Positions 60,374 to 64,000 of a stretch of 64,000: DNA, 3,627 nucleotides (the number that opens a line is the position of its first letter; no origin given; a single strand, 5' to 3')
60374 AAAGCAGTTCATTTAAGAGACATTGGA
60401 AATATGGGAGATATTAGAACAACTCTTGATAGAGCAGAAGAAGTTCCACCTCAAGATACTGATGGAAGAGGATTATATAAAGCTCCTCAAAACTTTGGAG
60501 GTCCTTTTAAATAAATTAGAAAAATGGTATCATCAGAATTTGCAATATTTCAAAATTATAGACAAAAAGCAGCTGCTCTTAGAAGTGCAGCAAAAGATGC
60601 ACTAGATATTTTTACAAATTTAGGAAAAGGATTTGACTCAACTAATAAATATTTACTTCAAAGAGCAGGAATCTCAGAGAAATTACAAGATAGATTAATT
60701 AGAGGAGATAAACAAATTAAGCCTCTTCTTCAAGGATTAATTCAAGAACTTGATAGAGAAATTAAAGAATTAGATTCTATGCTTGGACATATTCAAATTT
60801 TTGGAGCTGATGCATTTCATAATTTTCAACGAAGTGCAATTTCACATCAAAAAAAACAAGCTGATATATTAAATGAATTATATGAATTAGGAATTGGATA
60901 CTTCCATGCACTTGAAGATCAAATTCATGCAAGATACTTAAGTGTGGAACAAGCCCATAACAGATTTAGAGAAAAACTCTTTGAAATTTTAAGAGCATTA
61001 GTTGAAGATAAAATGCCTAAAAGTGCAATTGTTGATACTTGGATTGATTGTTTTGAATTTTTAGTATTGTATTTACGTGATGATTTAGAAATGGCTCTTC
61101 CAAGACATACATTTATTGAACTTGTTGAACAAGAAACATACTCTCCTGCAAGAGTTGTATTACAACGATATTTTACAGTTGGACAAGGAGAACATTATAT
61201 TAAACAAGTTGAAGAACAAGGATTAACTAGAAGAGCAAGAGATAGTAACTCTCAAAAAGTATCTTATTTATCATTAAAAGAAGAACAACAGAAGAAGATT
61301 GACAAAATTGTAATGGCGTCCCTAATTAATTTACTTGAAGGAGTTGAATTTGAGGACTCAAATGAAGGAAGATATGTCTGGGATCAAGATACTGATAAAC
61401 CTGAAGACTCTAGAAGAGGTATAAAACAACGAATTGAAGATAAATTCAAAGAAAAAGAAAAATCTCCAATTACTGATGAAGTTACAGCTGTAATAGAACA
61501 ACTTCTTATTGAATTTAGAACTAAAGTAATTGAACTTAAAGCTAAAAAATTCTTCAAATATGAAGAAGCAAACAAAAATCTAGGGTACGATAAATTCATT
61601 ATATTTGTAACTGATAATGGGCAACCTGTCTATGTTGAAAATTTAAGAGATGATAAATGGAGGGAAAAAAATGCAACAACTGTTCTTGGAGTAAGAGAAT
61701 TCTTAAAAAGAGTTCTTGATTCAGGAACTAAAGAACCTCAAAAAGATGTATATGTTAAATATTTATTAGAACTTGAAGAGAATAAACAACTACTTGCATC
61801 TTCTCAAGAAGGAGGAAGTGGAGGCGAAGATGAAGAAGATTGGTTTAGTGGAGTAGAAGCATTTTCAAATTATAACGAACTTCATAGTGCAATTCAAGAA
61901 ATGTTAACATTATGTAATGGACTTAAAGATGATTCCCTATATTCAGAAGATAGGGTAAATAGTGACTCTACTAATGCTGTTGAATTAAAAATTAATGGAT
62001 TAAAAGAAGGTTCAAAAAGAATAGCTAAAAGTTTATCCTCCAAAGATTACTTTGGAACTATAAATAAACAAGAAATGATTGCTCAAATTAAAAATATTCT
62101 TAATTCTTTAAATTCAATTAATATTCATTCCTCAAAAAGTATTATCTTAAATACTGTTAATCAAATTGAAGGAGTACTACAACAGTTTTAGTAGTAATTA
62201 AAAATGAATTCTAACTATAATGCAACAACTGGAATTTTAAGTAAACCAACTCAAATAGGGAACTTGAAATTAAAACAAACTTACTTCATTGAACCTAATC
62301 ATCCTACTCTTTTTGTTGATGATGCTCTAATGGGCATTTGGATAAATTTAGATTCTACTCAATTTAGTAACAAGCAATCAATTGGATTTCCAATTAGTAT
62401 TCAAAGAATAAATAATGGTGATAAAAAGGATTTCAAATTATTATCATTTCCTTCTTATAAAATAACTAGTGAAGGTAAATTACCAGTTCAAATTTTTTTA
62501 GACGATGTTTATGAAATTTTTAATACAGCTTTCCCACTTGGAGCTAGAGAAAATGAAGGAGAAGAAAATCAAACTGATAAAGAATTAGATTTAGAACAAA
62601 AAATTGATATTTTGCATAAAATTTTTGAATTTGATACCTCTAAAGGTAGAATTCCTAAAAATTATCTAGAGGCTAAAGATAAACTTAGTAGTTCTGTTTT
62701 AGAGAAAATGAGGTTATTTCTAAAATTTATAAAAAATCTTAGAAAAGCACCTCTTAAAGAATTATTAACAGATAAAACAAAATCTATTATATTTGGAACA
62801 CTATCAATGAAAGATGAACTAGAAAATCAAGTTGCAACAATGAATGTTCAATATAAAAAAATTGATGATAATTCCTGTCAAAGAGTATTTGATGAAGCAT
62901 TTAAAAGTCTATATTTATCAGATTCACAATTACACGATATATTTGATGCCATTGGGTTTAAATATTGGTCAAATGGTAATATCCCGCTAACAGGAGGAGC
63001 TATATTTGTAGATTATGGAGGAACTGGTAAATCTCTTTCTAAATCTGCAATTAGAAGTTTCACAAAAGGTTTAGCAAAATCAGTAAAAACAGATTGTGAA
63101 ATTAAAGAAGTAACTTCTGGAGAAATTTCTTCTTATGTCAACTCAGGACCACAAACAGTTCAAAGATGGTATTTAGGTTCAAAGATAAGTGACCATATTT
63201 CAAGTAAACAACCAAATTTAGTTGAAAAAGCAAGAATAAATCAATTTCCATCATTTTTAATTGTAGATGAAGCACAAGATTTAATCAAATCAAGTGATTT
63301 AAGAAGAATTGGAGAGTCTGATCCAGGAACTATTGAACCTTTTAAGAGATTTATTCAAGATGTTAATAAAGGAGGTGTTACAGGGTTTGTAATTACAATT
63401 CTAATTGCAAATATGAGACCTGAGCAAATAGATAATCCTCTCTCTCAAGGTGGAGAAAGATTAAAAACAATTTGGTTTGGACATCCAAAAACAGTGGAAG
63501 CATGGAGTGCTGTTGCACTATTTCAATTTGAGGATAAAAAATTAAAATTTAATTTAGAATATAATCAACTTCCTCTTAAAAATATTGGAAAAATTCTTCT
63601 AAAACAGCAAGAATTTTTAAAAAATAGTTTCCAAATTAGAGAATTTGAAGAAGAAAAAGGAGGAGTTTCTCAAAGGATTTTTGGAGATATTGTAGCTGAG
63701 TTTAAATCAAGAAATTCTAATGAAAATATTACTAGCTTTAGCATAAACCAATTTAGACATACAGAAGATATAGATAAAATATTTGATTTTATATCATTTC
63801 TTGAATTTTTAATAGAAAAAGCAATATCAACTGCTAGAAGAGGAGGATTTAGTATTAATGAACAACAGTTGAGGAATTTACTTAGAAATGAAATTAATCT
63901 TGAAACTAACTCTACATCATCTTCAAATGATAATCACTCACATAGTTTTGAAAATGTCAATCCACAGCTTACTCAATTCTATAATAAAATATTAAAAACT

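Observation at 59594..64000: Uncharacterised three-gene operon: polytopic membrane protein, 555-aa helical protein and a highly divergent AAA+ ATPase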

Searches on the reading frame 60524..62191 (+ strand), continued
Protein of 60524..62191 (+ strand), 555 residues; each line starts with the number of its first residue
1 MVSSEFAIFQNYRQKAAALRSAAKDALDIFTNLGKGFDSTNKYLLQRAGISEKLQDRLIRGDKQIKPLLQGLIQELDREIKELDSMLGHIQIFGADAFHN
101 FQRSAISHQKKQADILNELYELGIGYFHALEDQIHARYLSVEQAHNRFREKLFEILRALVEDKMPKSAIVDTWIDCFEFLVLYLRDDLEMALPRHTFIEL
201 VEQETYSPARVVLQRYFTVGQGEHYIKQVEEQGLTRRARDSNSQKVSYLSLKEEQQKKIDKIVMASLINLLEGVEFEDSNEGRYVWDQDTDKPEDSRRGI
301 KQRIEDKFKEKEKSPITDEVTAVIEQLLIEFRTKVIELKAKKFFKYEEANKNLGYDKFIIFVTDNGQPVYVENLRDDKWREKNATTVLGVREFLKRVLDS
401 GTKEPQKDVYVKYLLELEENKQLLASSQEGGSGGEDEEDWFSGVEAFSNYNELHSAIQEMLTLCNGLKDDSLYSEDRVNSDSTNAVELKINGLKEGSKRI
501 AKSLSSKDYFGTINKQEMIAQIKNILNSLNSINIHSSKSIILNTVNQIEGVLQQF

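Call 83: search_protein_families(library=ncbifam, proteins=[L003:3093-5891:+, L018:2201-4621:+, L016:3474-5423:+, L006:11723-13411:+, L013:2771-4642:+], max_evalue=0.01)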
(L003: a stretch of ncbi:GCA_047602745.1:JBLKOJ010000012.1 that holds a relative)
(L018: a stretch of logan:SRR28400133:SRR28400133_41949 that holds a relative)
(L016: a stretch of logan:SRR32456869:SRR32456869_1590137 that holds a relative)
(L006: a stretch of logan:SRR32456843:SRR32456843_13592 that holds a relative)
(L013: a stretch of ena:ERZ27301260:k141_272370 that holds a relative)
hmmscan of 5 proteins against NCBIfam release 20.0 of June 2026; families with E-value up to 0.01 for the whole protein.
L003:3093-5891:+ (932 aa): 1 family
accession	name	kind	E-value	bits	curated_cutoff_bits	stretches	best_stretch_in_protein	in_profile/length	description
NF047684.1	TeichurnBiosyTuaC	equivalog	0.0043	16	550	1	739-872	202-318/391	teichuronic acid biosynthesis protein TuaC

L018:2201-4621:+ (806 aa): 6 families
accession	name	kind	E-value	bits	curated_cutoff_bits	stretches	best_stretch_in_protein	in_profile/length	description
NF009067.0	PRK12402.1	equivalog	9.4e-05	21.5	317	1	237-290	21-74/340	replication factor C small subunit 2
NF041006.2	cell_div_CdvC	equivalog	0.00023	20.2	650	1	254-336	136-212/370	cell division protein CdvC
NF003229.0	PRK04195.1-5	equivalog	0.0012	17.6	280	1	252-361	44-138/413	replication factor C large subunit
NF042959.1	IteA_antiphage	equivalog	0.0023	17.2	510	1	243-344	114-203/367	anti-phage ATPase IteA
TIGR03922.1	T7SS_EccA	equivalog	0.0068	15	466.65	1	249-354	309-407/557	type VII secretion AAA-ATPase EccA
TIGR01243.1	CDC48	subfamily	0.009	14.3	802.65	0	253-334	213-283/733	CDC48 family AAA ATPase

L016:3474-5423:+ (649 aa): 14 families
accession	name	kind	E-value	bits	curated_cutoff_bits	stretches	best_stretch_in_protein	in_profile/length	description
NF041006.2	cell_div_CdvC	equivalog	6.6e-07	28.6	650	1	240-331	131-212/370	cell division protein CdvC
TIGR01241.2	FtsH_fam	equivalog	1.8e-06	27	600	1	81-262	39-214/598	ATP-dependent zinc metalloprotease FtsH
NF003069.1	PRK03992.1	subfamily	1.5e-05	24.4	500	1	235-325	155-232/379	proteasome-activating nucleotidase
NF047748.1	PrtsmActNtasePan1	equivalog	1.9e-05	23.9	750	1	238-326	175-250/405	proteasome-activating nucleotidase Pan1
TIGR03689.1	pup_AAA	equivalog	2.3e-05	23.3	504.75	1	216-337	189-308/512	proteasome ATPase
NF047747.1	PrtsmActNtasePan2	equivalog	2.9e-05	23.5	700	1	237-326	177-253/397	proteasome-activating nucleotidase Pan2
TIGR01242.2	TIGR01242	subfamily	8.2e-05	21.7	500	1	237-325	140-215/362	proteasome-activating nucleotidase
TIGR01243.1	CDC48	subfamily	0.00011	20.7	802.65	1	172-325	142-554/733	CDC48 family AAA ATPase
NF001679.0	PRK00440.1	equivalog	0.00015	21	303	1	237-284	33-80/322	replication factor C small subunit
NF003226.0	PRK04195.1-1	equivalog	0.0014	17.6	588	1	219-304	24-103/405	replication factor C large subunit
NF042959.1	IteA_antiphage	equivalog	0.0015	17.8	510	1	208-267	92-149/367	anti-phage ATPase IteA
NF038214.1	IS21_help_AAA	equivalog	0.0016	18.2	200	1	240-279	87-126/232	IS21-like element helper ATPase IstB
NF005992.0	PRK08116.1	subfamily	0.0018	17.5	189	1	236-267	106-138/269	hypothetical protein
NF009067.0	PRK12402.1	equivalog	0.0024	16.9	317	1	245-287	38-80/340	replication factor C small subunit 2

L006:11723-13411:+ (562 aa): 2 families
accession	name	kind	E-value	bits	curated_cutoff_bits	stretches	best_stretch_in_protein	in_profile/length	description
NF041006.2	cell_div_CdvC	equivalog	6.9e-06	25.2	650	1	202-407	137-330/370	cell division protein CdvC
NF047389.1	ATPase_Sll1717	subfamily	0.00025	20.3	75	1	183-263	18-92/454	P-loop ATPase, Sll1717 family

L013:2771-4642:+ (623 aa): 0 families
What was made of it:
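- On Cdc48/p97/VAT: The CDC48 NCBIfam profile scores at most 21 bits against 803 (call 83).
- The best NCBIfam match is CdvC (call 83).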

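Call 93: search_dna_similar(query=P0004, collection=phages, mode=protein, max_evalue=0.001, max_rows=5)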
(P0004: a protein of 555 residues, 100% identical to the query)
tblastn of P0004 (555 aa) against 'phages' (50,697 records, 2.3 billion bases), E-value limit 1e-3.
No match.

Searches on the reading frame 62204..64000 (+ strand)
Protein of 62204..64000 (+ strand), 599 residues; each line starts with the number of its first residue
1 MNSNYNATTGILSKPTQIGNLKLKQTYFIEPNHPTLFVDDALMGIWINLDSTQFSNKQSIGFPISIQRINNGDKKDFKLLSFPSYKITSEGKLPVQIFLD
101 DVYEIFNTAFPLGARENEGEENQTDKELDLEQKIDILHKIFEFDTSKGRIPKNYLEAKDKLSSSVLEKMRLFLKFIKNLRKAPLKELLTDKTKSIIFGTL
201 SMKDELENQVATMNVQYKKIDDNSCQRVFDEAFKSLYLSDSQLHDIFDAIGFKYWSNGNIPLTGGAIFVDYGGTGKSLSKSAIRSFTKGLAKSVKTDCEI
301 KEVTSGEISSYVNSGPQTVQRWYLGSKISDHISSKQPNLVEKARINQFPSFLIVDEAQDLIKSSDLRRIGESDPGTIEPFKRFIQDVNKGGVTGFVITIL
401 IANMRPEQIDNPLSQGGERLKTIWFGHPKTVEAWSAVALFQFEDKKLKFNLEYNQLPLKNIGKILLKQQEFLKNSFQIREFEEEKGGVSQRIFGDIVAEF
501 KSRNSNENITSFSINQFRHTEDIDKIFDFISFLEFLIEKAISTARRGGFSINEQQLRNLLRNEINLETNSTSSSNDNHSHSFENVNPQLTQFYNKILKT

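Call 4: search_protein_families(library=pfam, proteins=[window:62204-64000:+], max_evalue=1)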
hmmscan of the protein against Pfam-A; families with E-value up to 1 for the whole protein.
window:62204-64000:+ (599 aa): 0 families

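Call 5: search_protein_families(library=ncbifam, proteins=[window:62204-64000:+], max_evalue=1)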
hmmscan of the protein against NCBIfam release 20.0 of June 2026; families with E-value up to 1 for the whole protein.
window:62204-64000:+ (599 aa): 0 families

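Call 6: search_protein_families(library=padloc, proteins=[window:62204-64000:+], max_evalue=1)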
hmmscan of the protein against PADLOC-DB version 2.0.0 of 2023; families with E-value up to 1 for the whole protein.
window:62204-64000:+ (599 aa): 1 family
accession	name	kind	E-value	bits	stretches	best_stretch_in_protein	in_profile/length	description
PDLC00914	TRIP13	-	0.008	13.7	1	338-412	131-204/302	TRIP13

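Call 14: find_homologous_proteins(query=window:62204-64000:+, max_evalue=0.001)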
Query window:62204-64000:+ (599 aa): 3 proteins with E <= 0.001 among 8000 candidates.
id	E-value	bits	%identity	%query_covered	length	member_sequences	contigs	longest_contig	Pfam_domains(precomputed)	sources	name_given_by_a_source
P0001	0.0e+0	1329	100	100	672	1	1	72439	-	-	-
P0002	3.7e-181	622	58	86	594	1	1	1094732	-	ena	-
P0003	2.2e-61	226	34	71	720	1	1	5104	-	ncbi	-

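Call 15: search_solved_structures(query=window:62204-64000:+, max_evalue=10, show_alignments=3)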
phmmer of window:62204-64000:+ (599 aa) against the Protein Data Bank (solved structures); distinct sequences matched with E-value up to 10: 0.
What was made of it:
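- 62204..62968 (+): Gene 3 (AAA ATPase), N-terminal region aa 1-255: a beta-rich domain (about aa 1-110) and a helical linker. It is variable, but all alleles share a core motif. There is no Pfam, NCBIfam or PDB hit (calls 4, 5, 15).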

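Call 17: find_encoding_contigs(protein=P0001, flank=10000)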
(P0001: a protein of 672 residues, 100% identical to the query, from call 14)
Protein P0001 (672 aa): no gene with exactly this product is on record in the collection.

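Call 18: find_encoding_contigs(protein=P0002, flank=10000)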
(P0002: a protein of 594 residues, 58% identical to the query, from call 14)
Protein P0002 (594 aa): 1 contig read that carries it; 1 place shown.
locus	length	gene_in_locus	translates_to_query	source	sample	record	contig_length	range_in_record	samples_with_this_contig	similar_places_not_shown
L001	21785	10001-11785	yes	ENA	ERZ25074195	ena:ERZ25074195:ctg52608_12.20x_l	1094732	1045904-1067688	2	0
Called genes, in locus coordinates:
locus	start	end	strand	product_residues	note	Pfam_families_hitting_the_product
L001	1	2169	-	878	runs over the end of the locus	PF01935:DUF87 (weak), PF14890:Intein_splicing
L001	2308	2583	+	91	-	-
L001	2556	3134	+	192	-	-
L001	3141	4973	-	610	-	PF01432:Peptidase_M3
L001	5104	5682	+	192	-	-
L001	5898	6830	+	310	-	-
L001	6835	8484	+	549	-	-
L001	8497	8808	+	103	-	-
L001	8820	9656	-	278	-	PF13276:HTH_21, PF00665:rve, PF13683:rve_3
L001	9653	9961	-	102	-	PF01527:HTH_Tnp_1, PF13518:HTH_28 (faint)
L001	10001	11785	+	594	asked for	-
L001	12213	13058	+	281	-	PF00730:HhH-GPD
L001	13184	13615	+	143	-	-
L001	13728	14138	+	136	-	PF01870:Hjc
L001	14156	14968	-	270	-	PF01061:ABC2_membrane, PF12698:ABC2_membrane_3 (weak)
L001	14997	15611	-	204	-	PF17761:DUF1016_N, PF06250:YhcG_C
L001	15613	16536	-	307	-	PF00005:ABC_tran, PF13304:AAA_21 (weak)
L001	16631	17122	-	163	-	-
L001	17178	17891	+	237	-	PF01978:TrmB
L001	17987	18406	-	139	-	PF01934:HepT-like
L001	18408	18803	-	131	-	PF01909:NTP_transf_2, PF18765:Polbeta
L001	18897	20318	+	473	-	PF01896:DNA_primase_S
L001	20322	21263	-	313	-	PF00389:2-Hacid_dh, PF02826:2-Hacid_dh_C, PF03446:NAD_binding_2 (weak)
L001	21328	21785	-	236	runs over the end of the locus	PF10584:Proteasome_A_N, PF00227:Proteasome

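Call 19: find_encoding_contigs(protein=P0003, flank=10000)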
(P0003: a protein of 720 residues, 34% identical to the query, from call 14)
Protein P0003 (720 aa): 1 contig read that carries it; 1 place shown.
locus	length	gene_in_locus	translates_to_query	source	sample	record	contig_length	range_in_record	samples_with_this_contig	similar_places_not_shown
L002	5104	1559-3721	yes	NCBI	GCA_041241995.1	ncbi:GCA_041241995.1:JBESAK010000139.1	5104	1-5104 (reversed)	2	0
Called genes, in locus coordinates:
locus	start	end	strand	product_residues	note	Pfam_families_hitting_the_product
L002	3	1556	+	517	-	?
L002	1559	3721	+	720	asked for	-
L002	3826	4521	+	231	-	-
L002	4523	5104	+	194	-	?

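Call 28: find_related_loci(query=A1, collection=genome_contigs, flank=10000)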
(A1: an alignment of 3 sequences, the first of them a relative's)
Query A1 (672 aa) in genome_contigs; peptide patterns used: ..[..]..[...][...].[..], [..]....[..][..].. (x = any residue, [..] = any of these).
433 stretches matched a pattern, but none encodes a relative of the query by tblastn (E <= 1e-3).

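Call 34: search_protein_families(library=pfam, proteins=[P0001, P0003], max_evalue=0.1)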
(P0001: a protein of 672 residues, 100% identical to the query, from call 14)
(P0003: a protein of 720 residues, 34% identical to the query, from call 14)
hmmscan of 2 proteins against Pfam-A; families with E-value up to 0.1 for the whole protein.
P0001 (672 aa): 0 families

P0003 (720 aa): 1 family
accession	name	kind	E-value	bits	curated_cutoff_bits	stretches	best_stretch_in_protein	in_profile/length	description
PF13401.12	AAA_22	-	0.063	14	27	0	282-372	15-97/130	AAA domain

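Call 40: predict_structure(alignment_id=A1)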
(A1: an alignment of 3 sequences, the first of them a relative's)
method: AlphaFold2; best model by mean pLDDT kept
length: 672 residues; sequences in the alignment: 3
mean_pLDDT: 36.5   pTM: 0.24
mean pLDDT of the five models: 36.5, 33.7, 33.7, 33.1, 32.0
residues with pLDDT >= 90: 0; 70-90: 0; 50-70: 98; < 50: 574
segments of 3 or more residues with pLDDT < 50: 1-10, 13-16, 32-61, 71-75, 85-94, 112-126, 147-149, 176-672
pLDDT, mean of each block of 10 residues (from residue 1): 33 51 59 43 35 40 57 50 48 51 62 37 43 59 52 59 62 49 42 31 21 22 33 37 45 34 37 32 39 31 24 24 24 27 29 31 30 34 42 35 28 26 30 29 26 29 29 26 29 36 35 31 35 37 30 36 28 24 29 29 29 36 37 38 41 38 32 31
secondary structure, 60 per line:
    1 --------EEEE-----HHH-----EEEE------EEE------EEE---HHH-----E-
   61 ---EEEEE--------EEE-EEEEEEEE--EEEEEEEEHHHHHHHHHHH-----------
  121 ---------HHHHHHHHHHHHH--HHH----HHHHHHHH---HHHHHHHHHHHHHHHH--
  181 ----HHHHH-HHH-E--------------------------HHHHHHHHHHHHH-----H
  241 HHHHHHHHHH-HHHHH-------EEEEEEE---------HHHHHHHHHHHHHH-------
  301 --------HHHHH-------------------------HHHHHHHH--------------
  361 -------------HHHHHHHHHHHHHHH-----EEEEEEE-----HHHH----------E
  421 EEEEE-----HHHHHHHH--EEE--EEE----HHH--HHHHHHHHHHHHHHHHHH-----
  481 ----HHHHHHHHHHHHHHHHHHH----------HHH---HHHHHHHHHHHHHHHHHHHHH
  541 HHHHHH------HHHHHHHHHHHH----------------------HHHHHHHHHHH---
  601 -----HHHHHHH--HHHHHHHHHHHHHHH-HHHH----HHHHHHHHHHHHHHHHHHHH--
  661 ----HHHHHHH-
elements in order (helices of 4 or more, strands of 3 or more residues): E9-12 E26-29 E36-38 E45-47 E64-68 E77-79 E81-88 E91-98 H99-109 H130-142 H152-159 H163-178 H185-189 H222-234 H240-250 H252-256 E264-270 H280-293 H309-313 H339-346 H374-388 E394-400 H406-409 E420-425 H431-438 E441-443 E446-448 H458-475 H485-503 H520-546 H553-564 H587-597 H606-612 H615-629 H631-634 H639-658 H665-671
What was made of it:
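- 62204..62968 (+): Secondary structure comes from a low-confidence model only (call 40).
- The ATPase structure prediction failed (pLDDT 36.5, call 40).
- Tried and rejected: With a three-sequence alignment the model was unusable (pLDDT 36.5, call 40), so I did not run Foldseek on it.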

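Call 75: search_protein_families(library=phrogs, proteins=[P0001], max_evalue=0.01)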
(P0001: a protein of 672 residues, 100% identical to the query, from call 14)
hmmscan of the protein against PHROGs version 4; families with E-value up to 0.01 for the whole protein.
P0001 (672 aa): 0 families

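Call 91: find_related_loci(query=A1, collection=viral_contigs, flank=6000)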
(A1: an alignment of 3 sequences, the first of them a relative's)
Query A1 (672 aa) in viral_contigs; peptide patterns used: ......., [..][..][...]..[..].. (x = any residue, [..] = any of these).
493 stretches matched a pattern, but none encodes a relative of the query by tblastn (E <= 1e-3).

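Call 92: find_related_loci(query=A1, collection=metagenome_contigs, flank=6000)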
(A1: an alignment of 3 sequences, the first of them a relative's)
Query A1 (672 aa) in metagenome_contigs; peptide patterns used: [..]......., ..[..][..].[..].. (x = any residue, [..] = any of these).
97 stretches matched a pattern, but none encodes a relative of the query by tblastn (E <= 1e-3).

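Call 94: search_dna_similar(query=P0001, collection=phages, mode=protein, max_evalue=0.001, max_rows=5)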
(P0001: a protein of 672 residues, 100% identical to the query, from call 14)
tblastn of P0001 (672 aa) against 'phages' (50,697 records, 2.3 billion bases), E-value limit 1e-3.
No match.
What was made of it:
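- Tried and rejected: GenBank phages gave no tblastn hit (calls 93, 94).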
